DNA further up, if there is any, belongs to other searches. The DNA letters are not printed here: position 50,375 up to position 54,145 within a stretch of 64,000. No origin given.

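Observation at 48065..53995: Compact two-partner secretion system downstream of a SCO1/SenC copper-chaperone gene: a 553-aa TpsB followed by an 1156-aa TpsA exoprotein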

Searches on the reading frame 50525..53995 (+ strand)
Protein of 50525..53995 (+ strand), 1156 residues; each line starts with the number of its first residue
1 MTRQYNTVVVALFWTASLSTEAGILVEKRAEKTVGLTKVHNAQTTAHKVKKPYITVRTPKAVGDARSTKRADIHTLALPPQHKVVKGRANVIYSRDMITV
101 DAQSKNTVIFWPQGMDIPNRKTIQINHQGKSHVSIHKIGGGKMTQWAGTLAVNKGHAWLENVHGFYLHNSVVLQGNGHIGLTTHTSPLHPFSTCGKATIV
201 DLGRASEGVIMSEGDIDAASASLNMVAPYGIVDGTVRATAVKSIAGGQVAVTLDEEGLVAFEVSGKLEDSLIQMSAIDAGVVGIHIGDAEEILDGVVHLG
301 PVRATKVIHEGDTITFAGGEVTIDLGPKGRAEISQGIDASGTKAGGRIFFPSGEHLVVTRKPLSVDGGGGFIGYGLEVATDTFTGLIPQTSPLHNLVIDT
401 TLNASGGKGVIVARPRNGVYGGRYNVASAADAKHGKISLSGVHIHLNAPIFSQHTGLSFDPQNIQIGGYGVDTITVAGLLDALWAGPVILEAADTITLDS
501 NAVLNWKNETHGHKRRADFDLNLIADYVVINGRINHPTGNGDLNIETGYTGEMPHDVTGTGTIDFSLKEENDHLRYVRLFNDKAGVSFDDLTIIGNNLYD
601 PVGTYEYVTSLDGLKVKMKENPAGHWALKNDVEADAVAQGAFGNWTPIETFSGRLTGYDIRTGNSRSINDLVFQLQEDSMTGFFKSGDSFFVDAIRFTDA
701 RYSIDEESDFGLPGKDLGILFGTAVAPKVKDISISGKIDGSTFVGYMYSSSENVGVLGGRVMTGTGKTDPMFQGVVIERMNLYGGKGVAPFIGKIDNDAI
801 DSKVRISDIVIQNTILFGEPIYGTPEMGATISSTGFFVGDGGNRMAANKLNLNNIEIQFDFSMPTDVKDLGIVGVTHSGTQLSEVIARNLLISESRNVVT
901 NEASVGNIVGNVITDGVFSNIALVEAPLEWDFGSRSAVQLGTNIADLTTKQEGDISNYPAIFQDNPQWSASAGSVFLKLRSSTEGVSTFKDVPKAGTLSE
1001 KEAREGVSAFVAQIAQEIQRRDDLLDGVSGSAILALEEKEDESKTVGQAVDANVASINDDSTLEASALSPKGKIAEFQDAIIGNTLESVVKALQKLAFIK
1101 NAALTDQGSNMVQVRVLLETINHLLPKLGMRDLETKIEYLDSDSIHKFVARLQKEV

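Call 3: search_protein_families(library=pfam, proteins=[window:50525-53995:+], max_evalue=1)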
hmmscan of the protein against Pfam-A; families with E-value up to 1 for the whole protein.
window:50525-53995:+ (1156 aa): 1 family
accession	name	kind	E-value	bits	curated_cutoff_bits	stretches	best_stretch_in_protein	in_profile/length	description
PF05342.19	Peptidase_M26_N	-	0.005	16.5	27.7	1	611-672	143-202/250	M26 IgA1-specific Metallo-endopeptidase N-terminal region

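Call 4: search_protein_families(library=ncbifam, proteins=[window:50525-53995:+], max_evalue=1)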
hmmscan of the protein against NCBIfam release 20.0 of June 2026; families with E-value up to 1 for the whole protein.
window:50525-53995:+ (1156 aa): 0 families

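Call 5: find_homologous_proteins(query=window:50525-53995:+, max_evalue=0.001)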
Query window:50525-53995:+ (1156 aa): 1 proteins with E <= 0.001 among 8000 candidates.
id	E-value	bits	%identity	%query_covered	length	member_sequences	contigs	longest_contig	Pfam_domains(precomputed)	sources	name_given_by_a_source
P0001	0.0e+0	2579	100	100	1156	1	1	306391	-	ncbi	-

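Call 6: search_solved_structures(query=window:50525-53995:+, max_evalue=10, show_alignments=3)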
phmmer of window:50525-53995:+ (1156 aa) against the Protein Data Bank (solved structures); distinct sequences matched with E-value up to 10: 3.
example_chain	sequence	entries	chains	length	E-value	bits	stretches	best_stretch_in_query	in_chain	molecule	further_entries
3pqh_A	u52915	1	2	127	0.0063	17.7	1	105-198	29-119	gene product 138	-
2jvf_A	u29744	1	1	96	0.12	13.5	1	1084-1138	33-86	de novo protein M7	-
8u7i_I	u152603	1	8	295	1.8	9.6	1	597-677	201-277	Gabija Anti-Defense 1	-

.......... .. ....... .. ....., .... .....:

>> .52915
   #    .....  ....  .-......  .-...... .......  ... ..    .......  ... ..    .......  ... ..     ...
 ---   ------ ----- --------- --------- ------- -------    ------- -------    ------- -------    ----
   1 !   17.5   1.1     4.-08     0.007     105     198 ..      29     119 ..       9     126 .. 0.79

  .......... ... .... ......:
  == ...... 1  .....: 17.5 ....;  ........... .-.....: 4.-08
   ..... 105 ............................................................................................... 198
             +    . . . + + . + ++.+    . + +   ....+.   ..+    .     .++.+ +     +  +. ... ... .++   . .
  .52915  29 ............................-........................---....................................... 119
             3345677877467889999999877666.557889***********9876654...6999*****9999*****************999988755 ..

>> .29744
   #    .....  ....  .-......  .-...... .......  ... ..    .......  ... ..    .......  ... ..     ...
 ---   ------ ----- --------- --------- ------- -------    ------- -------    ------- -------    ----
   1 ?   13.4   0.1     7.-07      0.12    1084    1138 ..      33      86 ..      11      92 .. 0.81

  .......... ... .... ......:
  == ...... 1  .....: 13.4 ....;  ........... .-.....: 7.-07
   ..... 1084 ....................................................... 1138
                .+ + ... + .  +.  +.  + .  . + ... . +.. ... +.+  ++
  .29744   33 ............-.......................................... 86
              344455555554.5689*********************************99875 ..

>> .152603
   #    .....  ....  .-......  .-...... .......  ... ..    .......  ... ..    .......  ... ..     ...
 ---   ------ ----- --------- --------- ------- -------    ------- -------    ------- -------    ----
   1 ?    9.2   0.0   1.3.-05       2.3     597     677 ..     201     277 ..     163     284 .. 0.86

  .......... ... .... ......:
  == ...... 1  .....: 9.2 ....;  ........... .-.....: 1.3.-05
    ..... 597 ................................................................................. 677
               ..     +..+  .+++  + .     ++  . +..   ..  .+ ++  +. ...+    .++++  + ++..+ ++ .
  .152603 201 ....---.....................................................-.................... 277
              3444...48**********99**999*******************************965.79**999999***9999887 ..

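Call 7: find_encoding_contigs(protein=P0001, flank=10000, max_places=5)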
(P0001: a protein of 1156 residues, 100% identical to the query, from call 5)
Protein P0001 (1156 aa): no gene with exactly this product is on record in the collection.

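Call 32: predict_structure(protein=window:50525-53995:+)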
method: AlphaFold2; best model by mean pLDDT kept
length: 1156 residues; sequences in the alignment: 1
mean_pLDDT: 30.9   pTM: 0.26
mean pLDDT of the five models: 30.9, 25.0, 24.0, 23.1, 21.8
residues with pLDDT >= 90: 0; 70-90: 0; 50-70: 10; < 50: 1146
segments of 3 or more residues with pLDDT < 50: 1-98, 104-123, 128-1074, 1076-1156
pLDDT, mean of each block of 10 residues (from residue 1): 27 26 23 24 26 24 29 26 31 47 47 40 49 39 36 37 28 27 25 25 25 24 24 27 36 39 43 39 40 38 34 31 32 30 28 29 28 29 26 28 32 30 29 27 30 26 33 35 37 34 28 27 30 26 26 26 28 30 30 30 25 28 25 23 23 23 25 25 23 22 31 33 26 29 27 26 26 25 27 30 29 22 23 22 25 24 26 26 30 24 31 28 24 31 33 32 34 34 35 40 42 38 34 33 38 34 36 46 48 45 37 41 43 38 41 37
secondary structure, 60 per line:
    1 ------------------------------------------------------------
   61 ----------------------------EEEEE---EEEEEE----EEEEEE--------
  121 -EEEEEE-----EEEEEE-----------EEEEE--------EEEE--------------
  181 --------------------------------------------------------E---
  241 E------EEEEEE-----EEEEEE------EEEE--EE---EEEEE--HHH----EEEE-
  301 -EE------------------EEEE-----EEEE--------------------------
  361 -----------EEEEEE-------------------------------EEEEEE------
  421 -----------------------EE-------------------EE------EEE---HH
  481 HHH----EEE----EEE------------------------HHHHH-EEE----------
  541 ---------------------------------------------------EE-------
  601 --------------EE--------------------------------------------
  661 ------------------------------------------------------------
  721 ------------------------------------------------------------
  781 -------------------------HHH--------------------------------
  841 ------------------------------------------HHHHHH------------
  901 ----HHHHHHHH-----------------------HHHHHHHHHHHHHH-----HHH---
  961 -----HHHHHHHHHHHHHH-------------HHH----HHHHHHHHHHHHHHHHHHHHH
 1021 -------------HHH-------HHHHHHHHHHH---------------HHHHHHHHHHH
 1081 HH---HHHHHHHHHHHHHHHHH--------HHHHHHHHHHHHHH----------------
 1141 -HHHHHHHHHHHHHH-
elements in order (helices of 4 or more, strands of 3 or more residues): E89-93 E97-102 E107-112 E122-127 E133-138 E150-154 E163-166 E248-253 E259-264 E271-274 E282-286 E296-299 E322-325 E331-334 E372-377 E409-414 E473-475 H479-483 E488-490 E495-497 H522-526 E528-530 H883-888 H905-912 H936-949 H966-979 H1000-1020 H1044-1054 H1070-1082 H1086-1102 H1111-1124 H1142-1155

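Call 33: search_protein_representatives(protein=window:50525-53995:+)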
Query: 1156 residues. Proteins with E-value up to 0.001 (for the whole library): 17; up to 1e-10: 2; up to 1e-30: 1. The best 17 are listed.
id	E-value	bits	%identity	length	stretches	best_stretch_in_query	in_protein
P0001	0.0e+00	2579.1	100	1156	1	1-1156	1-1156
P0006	1.4e-12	62.9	30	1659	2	90-349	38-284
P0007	1.5e-07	46.3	27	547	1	73-372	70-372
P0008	1.7e-07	46.1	26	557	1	41-336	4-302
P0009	4.1e-07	44.8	27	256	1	97-267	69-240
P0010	1.1e-06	43.4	27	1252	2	103-552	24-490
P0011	5.0e-06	41.2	26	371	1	69-343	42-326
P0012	7.1e-06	40.7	26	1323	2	75-494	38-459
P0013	8.2e-06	40.5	24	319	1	76-312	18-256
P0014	3.0e-05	38.6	28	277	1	69-280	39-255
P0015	3.1e-05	38.6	28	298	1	96-348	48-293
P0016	4.3e-05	38.1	28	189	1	85-267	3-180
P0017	8.7e-05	37.1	29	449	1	76-273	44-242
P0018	1.2e-04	36.7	30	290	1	76-244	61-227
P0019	2.2e-04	35.8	27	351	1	76-302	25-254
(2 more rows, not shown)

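Call 34: search_protein_families(library=pfam, proteins=[P0006, P0007, P0008, P0009, P0010, P0011, P0012, P0013, P0014, P0015], max_evalue=0.01)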
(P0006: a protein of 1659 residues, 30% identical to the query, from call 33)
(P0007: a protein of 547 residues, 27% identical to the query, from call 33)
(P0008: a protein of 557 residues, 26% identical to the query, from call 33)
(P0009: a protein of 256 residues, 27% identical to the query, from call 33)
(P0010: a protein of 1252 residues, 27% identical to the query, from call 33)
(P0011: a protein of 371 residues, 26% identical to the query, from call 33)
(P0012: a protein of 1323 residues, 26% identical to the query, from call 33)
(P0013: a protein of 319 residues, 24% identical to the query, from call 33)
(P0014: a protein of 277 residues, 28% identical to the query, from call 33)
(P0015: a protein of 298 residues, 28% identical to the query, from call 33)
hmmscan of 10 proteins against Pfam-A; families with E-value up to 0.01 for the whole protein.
P0006 (1659 aa): 1 family
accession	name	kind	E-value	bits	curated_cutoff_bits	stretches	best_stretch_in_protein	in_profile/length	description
PF07581.17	Glug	-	4.3e-29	99.3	20.5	6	655-681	1-28/28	The GLUG motif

P0007 (547 aa): 1 family
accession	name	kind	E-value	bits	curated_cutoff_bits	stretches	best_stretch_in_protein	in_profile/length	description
PF05860.19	TPS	-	1.9e-27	97.2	33.5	1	96-336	23-252/252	TPS secretion domain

P0008 (557 aa): 1 family
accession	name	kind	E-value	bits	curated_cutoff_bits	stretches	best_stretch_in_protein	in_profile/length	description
PF05860.19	TPS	-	1.1e-33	117.7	33.5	1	43-285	5-241/252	TPS secretion domain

P0009 (256 aa): 1 family
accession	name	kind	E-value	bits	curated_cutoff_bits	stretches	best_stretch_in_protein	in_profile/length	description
PF05860.19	TPS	-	1.5e-27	97.5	33.5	1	64-223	17-180/252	TPS secretion domain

P0010 (1252 aa): 1 family
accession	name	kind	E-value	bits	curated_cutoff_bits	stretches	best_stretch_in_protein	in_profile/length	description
PF05860.19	TPS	-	1.8e-17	64.6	33.5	1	11-225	18-227/252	TPS secretion domain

P0011 (371 aa): 1 family
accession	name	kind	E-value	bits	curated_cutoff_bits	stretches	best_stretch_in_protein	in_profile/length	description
PF05860.19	TPS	-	1.7e-16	61.3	33.5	1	52-319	5-235/252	TPS secretion domain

P0012 (1323 aa): 1 family
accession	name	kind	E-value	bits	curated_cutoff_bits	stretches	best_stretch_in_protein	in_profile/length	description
PF05860.19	TPS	-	1.9e-39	136.6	33.5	1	41-294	4-250/252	TPS secretion domain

P0013 (319 aa): 1 family
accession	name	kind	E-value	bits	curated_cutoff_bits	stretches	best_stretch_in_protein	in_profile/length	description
PF05860.19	TPS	-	4e-31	109.3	33.5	1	34-265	16-241/252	TPS secretion domain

P0014 (277 aa): 1 family
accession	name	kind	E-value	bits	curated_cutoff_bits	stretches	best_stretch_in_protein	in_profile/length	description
PF05860.19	TPS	-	1.5e-27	97.6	33.5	1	48-264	6-209/252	TPS secretion domain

P0015 (298 aa): 1 family
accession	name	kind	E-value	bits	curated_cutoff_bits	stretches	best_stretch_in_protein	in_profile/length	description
PF05860.19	TPS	-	4.8e-27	95.9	33.5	1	28-274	3-248/252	TPS secretion domain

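Call 37: find_encoding_contigs(protein=P0006, flank=10000, max_places=3)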
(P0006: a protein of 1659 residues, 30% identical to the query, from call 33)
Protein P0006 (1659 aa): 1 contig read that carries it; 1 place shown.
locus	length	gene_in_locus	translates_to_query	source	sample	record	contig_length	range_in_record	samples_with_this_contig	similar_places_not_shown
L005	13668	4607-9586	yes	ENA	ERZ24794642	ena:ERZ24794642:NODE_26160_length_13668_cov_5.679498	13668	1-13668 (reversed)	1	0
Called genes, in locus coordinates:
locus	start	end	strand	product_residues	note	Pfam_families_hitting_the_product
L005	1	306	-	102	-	?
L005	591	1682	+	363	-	PF00933:Glyco_hydro_3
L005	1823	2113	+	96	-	-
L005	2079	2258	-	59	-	-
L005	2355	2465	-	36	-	-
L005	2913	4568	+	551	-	PF08479:POTRA_2, PF03865:ShlB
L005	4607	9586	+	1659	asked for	PF07581:Glug (weak)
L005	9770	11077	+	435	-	-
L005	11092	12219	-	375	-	PF06727:DUF1207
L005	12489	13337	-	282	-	PF08843:AbiEii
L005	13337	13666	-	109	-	?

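Call 38: list_cluster_members(proteins=[P0001, P0002, P0006])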
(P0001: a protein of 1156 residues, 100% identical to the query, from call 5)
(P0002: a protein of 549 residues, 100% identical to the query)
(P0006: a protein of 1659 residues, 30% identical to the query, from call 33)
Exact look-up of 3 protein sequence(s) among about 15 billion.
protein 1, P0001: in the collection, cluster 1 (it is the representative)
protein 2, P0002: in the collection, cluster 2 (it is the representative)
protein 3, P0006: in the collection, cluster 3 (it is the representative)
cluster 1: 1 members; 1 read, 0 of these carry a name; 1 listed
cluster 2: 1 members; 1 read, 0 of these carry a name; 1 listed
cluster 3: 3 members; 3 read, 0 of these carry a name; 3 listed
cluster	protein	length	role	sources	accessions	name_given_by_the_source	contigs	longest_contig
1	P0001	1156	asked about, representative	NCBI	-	-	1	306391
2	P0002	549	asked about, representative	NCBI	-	-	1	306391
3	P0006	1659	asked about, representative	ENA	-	-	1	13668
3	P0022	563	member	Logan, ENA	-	-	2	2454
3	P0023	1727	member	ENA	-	-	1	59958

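Call 64: find_encoding_contigs(protein=P0023, flank=10000, max_places=2)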
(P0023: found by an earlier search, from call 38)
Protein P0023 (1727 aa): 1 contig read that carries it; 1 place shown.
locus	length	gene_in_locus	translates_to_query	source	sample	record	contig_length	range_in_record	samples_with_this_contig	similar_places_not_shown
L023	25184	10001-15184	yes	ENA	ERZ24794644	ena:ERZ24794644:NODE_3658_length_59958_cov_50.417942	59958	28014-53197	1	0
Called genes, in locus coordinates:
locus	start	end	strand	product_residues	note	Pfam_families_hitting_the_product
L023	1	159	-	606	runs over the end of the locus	PF00009:GTP_EFTU, PF03144:GTP_EFTU_D2, PF14492:EFG_III (faint), PF00679:EFG_C, PF06421:LepA_C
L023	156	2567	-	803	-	PF01588:tRNA_bind, PF03483:B3_4, PF03484:B5, PF17759:tRNA_synthFbeta, PF03147:FDX-ACB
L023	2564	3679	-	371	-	PF02912:Phe_tRNA-synt_N, PF01409:tRNA-synt_2d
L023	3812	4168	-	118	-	PF00453:Ribosomal_L20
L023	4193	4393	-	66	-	PF01632:Ribosomal_L35p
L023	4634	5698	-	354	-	-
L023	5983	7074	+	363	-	PF00933:Glyco_hydro_3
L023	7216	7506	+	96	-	-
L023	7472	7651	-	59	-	-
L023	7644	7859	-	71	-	PF01402:RHH_1 (weak), PF19807:DUF6290 (weak)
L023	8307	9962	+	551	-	PF08479:POTRA_2, PF03865:ShlB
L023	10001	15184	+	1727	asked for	PF07581:Glug (faint)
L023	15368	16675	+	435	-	-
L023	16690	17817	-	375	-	PF06727:DUF1207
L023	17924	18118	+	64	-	-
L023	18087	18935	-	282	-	PF08843:AbiEii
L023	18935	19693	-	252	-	-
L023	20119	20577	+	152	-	PF00293:NUDIX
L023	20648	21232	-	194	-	PF03352:Adenine_glyco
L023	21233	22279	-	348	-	PF02805:Ada_Zn_binding, PF12833:HTH_18, PF01035:DNA_binding_1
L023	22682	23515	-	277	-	PF00196:GerE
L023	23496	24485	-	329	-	-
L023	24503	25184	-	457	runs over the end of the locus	-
